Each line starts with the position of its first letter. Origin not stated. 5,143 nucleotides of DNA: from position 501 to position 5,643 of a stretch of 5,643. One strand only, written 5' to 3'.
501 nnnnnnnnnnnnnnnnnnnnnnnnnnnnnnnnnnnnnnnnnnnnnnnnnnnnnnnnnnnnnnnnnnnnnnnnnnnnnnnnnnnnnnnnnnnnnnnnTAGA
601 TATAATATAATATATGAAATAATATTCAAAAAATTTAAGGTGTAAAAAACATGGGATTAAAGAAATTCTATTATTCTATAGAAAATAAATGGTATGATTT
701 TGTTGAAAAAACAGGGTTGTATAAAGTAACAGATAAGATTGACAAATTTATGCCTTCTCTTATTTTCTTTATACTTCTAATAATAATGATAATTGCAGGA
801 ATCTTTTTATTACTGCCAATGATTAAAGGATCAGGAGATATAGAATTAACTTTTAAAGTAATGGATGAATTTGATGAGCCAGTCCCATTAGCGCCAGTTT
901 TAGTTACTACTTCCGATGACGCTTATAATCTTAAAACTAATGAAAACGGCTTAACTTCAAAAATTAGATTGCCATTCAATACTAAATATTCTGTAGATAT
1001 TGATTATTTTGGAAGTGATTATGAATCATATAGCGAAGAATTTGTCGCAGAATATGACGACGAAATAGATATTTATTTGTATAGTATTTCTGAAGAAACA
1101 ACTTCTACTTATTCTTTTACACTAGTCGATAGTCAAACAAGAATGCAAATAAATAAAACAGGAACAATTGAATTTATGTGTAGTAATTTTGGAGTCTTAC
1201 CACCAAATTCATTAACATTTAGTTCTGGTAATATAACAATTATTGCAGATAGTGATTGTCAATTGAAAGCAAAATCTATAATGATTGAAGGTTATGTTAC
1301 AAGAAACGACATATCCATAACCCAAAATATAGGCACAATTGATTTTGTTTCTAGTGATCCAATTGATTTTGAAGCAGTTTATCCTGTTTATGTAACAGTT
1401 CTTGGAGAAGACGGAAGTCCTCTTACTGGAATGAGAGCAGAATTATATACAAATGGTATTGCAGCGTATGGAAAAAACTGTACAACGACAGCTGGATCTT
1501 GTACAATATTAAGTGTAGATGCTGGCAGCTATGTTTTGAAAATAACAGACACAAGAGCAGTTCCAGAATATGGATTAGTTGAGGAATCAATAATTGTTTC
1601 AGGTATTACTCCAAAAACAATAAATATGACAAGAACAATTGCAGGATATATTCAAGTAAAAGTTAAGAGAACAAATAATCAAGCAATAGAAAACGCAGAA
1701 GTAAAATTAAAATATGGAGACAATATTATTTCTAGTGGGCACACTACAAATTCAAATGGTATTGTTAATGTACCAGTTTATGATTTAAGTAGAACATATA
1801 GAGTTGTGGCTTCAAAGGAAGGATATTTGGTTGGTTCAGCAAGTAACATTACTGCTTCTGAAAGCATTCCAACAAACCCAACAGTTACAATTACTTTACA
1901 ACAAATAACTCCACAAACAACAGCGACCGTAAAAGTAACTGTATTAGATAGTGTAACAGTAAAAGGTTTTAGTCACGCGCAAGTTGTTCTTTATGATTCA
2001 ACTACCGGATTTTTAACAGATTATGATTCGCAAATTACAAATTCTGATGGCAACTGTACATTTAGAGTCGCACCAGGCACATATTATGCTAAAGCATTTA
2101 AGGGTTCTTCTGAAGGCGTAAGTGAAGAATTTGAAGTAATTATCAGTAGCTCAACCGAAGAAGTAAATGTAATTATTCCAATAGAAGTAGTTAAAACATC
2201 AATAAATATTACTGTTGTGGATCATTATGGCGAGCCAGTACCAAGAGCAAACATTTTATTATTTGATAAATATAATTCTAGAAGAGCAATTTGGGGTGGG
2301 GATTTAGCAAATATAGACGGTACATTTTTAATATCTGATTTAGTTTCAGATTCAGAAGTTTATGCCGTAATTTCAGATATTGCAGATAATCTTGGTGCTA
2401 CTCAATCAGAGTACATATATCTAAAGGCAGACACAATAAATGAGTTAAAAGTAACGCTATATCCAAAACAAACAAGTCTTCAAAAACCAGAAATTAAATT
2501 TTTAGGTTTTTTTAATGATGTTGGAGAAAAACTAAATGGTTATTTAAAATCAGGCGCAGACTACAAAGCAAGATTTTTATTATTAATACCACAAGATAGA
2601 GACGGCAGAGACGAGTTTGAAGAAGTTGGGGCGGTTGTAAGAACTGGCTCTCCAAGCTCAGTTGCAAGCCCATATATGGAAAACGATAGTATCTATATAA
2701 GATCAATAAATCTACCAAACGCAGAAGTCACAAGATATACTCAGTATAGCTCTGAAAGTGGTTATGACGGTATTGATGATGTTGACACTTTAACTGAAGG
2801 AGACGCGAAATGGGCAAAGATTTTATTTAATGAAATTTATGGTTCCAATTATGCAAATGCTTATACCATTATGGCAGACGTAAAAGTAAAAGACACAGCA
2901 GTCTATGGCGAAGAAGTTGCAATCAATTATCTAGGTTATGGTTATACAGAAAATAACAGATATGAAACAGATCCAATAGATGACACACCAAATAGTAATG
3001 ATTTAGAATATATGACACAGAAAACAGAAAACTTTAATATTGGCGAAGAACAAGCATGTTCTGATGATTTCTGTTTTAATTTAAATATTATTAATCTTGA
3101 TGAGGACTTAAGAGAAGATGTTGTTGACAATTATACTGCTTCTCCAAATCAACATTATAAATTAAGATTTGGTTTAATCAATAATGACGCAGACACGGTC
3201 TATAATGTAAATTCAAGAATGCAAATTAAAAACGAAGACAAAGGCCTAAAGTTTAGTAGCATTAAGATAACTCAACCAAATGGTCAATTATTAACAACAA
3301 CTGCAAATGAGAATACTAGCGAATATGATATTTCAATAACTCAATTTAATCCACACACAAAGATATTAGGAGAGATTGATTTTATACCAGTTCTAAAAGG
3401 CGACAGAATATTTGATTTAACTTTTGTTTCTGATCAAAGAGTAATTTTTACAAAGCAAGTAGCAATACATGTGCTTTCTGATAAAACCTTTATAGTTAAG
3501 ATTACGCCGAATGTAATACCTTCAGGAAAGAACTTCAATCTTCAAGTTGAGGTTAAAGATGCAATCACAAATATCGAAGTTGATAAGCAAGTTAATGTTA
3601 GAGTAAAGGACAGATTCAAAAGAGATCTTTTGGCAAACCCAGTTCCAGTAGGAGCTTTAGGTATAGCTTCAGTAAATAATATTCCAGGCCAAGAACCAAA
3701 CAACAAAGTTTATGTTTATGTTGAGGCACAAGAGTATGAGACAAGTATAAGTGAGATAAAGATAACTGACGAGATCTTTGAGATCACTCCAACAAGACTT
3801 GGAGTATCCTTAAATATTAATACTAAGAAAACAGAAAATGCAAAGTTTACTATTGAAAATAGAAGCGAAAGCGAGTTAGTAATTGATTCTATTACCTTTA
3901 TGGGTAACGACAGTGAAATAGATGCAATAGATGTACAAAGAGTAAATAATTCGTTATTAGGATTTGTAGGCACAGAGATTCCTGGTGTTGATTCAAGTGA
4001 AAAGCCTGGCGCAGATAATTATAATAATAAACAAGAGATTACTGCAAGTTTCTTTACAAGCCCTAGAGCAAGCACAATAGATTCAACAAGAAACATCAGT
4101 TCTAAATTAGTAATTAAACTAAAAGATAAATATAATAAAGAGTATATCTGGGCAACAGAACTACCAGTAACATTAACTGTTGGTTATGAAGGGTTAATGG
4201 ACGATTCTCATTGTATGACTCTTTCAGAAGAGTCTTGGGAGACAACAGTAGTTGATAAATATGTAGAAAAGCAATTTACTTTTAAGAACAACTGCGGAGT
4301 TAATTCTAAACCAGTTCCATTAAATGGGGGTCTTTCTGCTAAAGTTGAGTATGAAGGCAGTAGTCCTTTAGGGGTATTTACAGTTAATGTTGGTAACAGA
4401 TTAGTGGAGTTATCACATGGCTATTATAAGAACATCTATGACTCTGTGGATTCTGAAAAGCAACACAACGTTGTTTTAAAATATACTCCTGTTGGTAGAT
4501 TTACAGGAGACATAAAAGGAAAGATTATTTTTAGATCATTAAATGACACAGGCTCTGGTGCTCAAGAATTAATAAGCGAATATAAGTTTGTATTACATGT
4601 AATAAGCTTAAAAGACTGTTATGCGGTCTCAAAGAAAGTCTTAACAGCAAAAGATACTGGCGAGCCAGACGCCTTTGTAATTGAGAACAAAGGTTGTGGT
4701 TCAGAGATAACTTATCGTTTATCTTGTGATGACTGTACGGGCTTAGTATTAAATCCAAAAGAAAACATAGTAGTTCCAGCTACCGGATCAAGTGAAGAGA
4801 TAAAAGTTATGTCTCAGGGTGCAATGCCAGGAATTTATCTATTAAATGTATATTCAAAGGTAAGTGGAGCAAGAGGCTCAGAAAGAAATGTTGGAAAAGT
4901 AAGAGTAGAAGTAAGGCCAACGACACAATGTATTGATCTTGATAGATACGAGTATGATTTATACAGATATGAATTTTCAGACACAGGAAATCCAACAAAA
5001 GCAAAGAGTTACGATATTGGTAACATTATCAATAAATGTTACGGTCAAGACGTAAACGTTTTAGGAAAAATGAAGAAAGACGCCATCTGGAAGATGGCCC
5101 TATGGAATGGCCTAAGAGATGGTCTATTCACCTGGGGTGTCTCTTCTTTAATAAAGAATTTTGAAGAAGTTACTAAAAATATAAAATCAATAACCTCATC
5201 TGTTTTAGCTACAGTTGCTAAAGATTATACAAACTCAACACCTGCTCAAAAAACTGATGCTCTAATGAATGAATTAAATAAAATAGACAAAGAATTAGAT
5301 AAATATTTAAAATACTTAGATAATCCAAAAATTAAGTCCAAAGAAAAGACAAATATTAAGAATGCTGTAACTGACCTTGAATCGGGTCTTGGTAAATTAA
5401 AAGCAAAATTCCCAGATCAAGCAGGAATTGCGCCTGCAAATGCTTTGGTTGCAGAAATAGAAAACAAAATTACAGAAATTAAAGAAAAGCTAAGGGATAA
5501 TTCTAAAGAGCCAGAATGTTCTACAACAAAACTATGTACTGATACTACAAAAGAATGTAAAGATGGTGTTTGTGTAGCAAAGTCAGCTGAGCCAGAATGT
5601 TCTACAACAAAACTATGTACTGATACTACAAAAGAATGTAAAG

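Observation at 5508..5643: Perfect 81-bp in-frame tandem repeat encoding a 27-aa four-cysteine module, cut by the window edge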

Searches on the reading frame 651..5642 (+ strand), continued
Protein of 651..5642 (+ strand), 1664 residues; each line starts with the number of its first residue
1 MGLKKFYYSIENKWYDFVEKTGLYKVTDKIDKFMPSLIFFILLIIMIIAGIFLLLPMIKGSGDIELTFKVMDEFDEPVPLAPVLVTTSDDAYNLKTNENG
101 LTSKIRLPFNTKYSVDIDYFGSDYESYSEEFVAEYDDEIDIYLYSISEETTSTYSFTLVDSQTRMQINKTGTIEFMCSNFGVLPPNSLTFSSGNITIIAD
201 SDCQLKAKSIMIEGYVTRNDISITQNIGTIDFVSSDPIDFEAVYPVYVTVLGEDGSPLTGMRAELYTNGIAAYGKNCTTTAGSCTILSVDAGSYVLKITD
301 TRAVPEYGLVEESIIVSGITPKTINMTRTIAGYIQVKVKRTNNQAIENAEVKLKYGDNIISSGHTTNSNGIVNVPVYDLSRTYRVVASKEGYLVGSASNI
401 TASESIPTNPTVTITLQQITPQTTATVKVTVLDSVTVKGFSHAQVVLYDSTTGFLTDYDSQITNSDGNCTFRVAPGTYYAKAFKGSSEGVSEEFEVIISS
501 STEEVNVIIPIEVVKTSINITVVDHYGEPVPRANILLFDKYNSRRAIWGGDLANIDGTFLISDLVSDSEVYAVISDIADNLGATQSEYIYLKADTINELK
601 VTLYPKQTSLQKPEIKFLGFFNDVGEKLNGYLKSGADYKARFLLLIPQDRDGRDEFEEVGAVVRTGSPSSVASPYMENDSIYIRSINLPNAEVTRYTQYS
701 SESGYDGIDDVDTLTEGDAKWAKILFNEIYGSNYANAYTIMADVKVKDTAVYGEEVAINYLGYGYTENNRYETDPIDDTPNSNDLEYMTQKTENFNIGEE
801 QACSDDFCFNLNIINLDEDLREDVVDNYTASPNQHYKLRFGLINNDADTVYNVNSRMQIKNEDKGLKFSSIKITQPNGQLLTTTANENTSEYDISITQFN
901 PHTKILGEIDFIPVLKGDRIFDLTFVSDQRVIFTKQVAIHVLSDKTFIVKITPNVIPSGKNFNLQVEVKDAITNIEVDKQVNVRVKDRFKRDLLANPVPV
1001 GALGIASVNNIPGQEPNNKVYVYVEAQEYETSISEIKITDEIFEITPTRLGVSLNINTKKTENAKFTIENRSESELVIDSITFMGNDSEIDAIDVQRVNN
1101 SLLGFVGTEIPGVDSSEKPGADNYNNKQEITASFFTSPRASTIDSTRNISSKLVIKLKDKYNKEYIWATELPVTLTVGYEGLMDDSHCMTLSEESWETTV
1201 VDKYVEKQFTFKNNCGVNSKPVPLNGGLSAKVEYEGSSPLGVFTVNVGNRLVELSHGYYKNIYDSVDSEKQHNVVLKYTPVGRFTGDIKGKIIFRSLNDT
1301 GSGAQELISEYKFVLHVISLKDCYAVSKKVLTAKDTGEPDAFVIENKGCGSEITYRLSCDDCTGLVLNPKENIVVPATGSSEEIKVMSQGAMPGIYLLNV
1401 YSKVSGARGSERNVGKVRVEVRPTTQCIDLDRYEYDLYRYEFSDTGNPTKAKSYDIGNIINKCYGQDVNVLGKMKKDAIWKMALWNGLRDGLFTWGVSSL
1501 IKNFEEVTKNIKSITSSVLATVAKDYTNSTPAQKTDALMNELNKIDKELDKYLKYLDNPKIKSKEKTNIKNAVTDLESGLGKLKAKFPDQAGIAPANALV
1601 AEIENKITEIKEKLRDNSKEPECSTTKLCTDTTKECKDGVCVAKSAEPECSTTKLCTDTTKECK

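Call 31: search_protein_families(library=ncbifam, proteins=[P0018, P0026], max_evalue=10)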
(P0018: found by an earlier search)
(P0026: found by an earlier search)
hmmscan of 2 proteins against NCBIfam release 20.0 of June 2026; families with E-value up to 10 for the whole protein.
P0018 (1754 aa): 2 families
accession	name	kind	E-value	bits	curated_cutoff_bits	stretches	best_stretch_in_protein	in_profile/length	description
NF045487.1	ASRP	equivalog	0.12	10.9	300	1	1533-1622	125-214/593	archaea-specific SMC-related protein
TIGR02132.1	phaR_Bmeg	equivalog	0.92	9.4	148.4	1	1587-1636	68-120/189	polyhydroxyalkanoic acid synthase subunit PhaR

P0026 (1730 aa): 1 family
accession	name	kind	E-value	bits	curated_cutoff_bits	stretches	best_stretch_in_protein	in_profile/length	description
NF058648.1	ECF_sub_HI1622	equivalog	0.12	12.4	100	1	361-398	49-87/180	NikL family nickel/cobalt ECF transporter subunit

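Call 43: find_encoding_contigs(protein=P0007, flank=1500, max_places=4)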
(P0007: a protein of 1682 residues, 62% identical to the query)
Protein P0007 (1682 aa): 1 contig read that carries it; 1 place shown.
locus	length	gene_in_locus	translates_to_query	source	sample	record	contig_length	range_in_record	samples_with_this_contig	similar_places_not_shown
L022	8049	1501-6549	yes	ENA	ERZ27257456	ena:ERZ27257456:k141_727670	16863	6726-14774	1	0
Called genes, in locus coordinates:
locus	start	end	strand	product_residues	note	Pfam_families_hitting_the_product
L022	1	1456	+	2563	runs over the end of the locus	-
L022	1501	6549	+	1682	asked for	PF02369:Big_1 (faint), PF13620:CarboxypepD_reg (faint), PF17802:SpaA (faint)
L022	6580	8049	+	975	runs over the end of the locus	-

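Call 58: find_related_loci(query=A1, collection=metagenome_contigs, flank=3000)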
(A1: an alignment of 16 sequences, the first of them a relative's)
Query A1 (1754 aa) in metagenome_contigs; peptide patterns used: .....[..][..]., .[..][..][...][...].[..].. (x = any residue, [..] = any of these).
207 stretches matched a pattern; 18 encode a relative of the query (tblastn E <= 1e-3); 18 distinct loci.
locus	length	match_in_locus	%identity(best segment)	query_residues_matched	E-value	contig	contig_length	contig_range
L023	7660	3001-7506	87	1-1503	0e+0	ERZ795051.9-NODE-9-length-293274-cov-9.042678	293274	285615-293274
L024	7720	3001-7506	87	1-1503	0e+0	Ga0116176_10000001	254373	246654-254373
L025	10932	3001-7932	61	1-1674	0e+0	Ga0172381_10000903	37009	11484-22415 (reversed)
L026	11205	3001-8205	56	1-1751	0e+0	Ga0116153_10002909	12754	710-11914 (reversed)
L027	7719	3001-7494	62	1-1501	0e+0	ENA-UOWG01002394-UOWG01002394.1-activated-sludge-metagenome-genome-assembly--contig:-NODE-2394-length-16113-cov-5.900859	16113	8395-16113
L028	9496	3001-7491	44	1-1502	0e+0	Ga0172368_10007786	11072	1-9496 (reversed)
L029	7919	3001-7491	44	1-1502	0e+0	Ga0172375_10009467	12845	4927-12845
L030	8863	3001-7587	44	1-1520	0e+0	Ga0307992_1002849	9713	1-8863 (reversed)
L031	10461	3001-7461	42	1-1502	0e+0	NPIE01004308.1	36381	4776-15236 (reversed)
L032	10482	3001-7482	42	1-1502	0e+0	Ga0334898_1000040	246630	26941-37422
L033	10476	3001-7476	41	1-1502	0e+0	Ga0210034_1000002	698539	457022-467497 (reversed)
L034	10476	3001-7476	41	1-1502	0e+0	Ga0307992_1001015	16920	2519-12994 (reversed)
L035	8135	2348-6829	42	1-1502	0e+0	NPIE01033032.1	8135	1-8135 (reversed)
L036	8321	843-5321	40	1-1502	0e+0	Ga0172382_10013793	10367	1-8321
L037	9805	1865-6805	34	1-1619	0e+0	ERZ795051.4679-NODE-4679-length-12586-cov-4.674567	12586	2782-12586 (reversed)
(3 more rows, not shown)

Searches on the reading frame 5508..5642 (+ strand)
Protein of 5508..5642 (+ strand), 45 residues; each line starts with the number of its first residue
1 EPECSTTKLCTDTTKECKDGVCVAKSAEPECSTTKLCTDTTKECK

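Call 72: search_protein_representatives(protein=window:5508-5642:+)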
Query: 45 residues. Proteins with E-value up to 0.001 (for the whole library): 6; up to 1e-10: 4; up to 1e-30: 1. The best 6 are listed.
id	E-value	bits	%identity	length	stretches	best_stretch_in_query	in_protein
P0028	2.7e-40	147.2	53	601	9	1-44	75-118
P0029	3.4e-17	76.0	55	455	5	1-44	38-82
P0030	1.0e-13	65.4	58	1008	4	1-44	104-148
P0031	3.3e-12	60.7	54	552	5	1-44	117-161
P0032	1.5e-06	43.3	42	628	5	1-44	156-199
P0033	4.9e-05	38.6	44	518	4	3-44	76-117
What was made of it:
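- On Unnamed EPEC four-Cys repeat (defined here from P0028-P0033): phmmer of window 5508-5642 against 1.84 billion representatives found 6 hits, with E from 2.7e-40 to 4.9e-5 and 4-9 matched stretches each (call 72).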

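Call 74: list_cluster_members(proteins=[P0028, P0029, P0030, P0031, P0032, P0033])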
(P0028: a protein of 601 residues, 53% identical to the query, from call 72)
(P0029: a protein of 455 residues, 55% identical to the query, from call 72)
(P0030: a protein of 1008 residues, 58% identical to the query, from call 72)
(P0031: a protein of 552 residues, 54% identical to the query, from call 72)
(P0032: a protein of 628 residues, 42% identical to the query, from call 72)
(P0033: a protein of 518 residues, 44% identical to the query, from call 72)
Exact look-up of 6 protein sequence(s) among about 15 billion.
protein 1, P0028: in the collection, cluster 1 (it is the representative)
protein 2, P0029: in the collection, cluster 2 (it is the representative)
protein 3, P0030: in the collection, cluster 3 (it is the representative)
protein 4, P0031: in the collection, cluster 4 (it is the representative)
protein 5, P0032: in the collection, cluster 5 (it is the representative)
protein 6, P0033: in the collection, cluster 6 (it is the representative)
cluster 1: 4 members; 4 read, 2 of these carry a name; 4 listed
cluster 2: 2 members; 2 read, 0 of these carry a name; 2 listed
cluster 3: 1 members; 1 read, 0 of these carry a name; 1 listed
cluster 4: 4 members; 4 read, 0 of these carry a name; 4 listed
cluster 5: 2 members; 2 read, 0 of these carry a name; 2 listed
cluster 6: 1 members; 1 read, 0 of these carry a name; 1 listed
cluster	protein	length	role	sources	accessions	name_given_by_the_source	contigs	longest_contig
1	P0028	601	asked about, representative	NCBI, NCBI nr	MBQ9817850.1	MAG: hypothetical protein IJM59_10375 [Proteobacteria bacterium] | hypothetical protein [Pseudomonadota bacterium]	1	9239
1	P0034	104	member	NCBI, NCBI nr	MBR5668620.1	MAG: hypothetical protein IKX15_03290, partial [Spirochaetales bacterium] | hypothetical protein [Spirochaetales bacterium]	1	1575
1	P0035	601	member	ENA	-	-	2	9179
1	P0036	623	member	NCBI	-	-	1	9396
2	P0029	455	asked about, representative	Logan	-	-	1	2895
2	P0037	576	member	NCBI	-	-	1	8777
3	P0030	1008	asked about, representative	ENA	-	-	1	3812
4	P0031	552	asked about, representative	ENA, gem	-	-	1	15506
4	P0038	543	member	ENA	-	-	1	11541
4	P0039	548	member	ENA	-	-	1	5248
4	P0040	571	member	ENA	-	-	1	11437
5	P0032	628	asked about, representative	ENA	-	-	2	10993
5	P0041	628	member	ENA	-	-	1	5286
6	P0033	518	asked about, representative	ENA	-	-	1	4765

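Call 75: search_protein_families(library=pfam, proteins=[P0028, P0030, P0031, P0033], max_evalue=0.1)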
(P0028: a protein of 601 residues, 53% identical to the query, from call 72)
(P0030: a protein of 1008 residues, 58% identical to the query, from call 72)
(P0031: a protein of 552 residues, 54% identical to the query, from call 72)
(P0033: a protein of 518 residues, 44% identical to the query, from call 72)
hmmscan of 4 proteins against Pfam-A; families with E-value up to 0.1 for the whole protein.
P0028 (601 aa): 1 family
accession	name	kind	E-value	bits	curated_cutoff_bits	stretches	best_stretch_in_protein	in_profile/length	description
PF23416.1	DUF7107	-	9.2e-06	26.3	24.6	3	268-310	1-47/48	Domain of unknown function (DUF7107)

P0030 (1008 aa): 2 families
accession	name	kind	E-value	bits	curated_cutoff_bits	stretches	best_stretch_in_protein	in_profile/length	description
PF13385.13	Laminin_G_3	-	5.1e-16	59.6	27.6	1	280-402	37-150/151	Concanavalin A-like lectin/glucanases superfamily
PF08956.15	DUF1869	-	0.021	15.2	21.3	0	65-83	12-30/59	Domain of unknown function (DUF1869)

P0031 (552 aa): 3 families
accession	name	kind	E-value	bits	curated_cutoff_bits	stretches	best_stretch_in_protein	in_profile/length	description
PF25118.1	EFL1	-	0.00023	22.2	30.9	0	322-366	7-49/89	Elongation factor-like GTPase 1-like domain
PF16311.10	TMEM100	-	0.0083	16.2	34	0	498-524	43-70/133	Transmembrane protein 100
PF12668.12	DUF3791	-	0.057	13.9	25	0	454-470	28-44/60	Protein of unknown function (DUF3791)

P0033 (518 aa): 1 family
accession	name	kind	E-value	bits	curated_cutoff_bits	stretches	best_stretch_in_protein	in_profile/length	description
PF23416.1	DUF7107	-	0.00051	20.8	24.6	2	156-200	1-47/48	Domain of unknown function (DUF7107)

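Call 77: search_protein_families(library=ncbifam, proteins=[P0028, P0030, P0031, P0032], max_evalue=0.1)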
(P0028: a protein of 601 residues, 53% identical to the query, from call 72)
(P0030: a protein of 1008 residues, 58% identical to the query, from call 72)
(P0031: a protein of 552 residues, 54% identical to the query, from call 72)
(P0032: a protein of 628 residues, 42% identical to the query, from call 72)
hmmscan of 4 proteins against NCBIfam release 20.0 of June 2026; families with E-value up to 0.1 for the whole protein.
P0028 (601 aa): 0 families

P0030 (1008 aa): 1 family
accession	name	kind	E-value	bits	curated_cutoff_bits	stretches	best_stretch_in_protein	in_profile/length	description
NF052521.1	TafC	equivalog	1.8e-05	24.1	410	1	329-409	286-363/373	TafC family fimbrial protein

P0031 (552 aa): 1 family
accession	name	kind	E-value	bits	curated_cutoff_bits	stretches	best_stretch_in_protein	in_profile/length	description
NF038303.1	EPS_HpsB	equivalog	0.013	15.5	150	1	244-331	46-132/211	hormogonium polysaccharide secretion pseudopilin HpsB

P0032 (628 aa): 0 families

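Call 90: find_encoding_contigs(protein=P0028, flank=4000, max_places=3)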
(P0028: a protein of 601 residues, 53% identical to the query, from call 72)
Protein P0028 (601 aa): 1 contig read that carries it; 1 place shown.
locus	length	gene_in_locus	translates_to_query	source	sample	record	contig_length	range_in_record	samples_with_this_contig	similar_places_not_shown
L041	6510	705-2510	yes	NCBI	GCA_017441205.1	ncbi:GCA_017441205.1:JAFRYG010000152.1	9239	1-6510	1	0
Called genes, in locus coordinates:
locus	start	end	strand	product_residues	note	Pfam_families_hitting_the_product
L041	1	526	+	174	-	?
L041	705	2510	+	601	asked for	-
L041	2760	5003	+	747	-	-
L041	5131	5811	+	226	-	-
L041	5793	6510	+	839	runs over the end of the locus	PF01326:PPDK_N, PF27448:Rph_4th, PF00391:PEP-utilizers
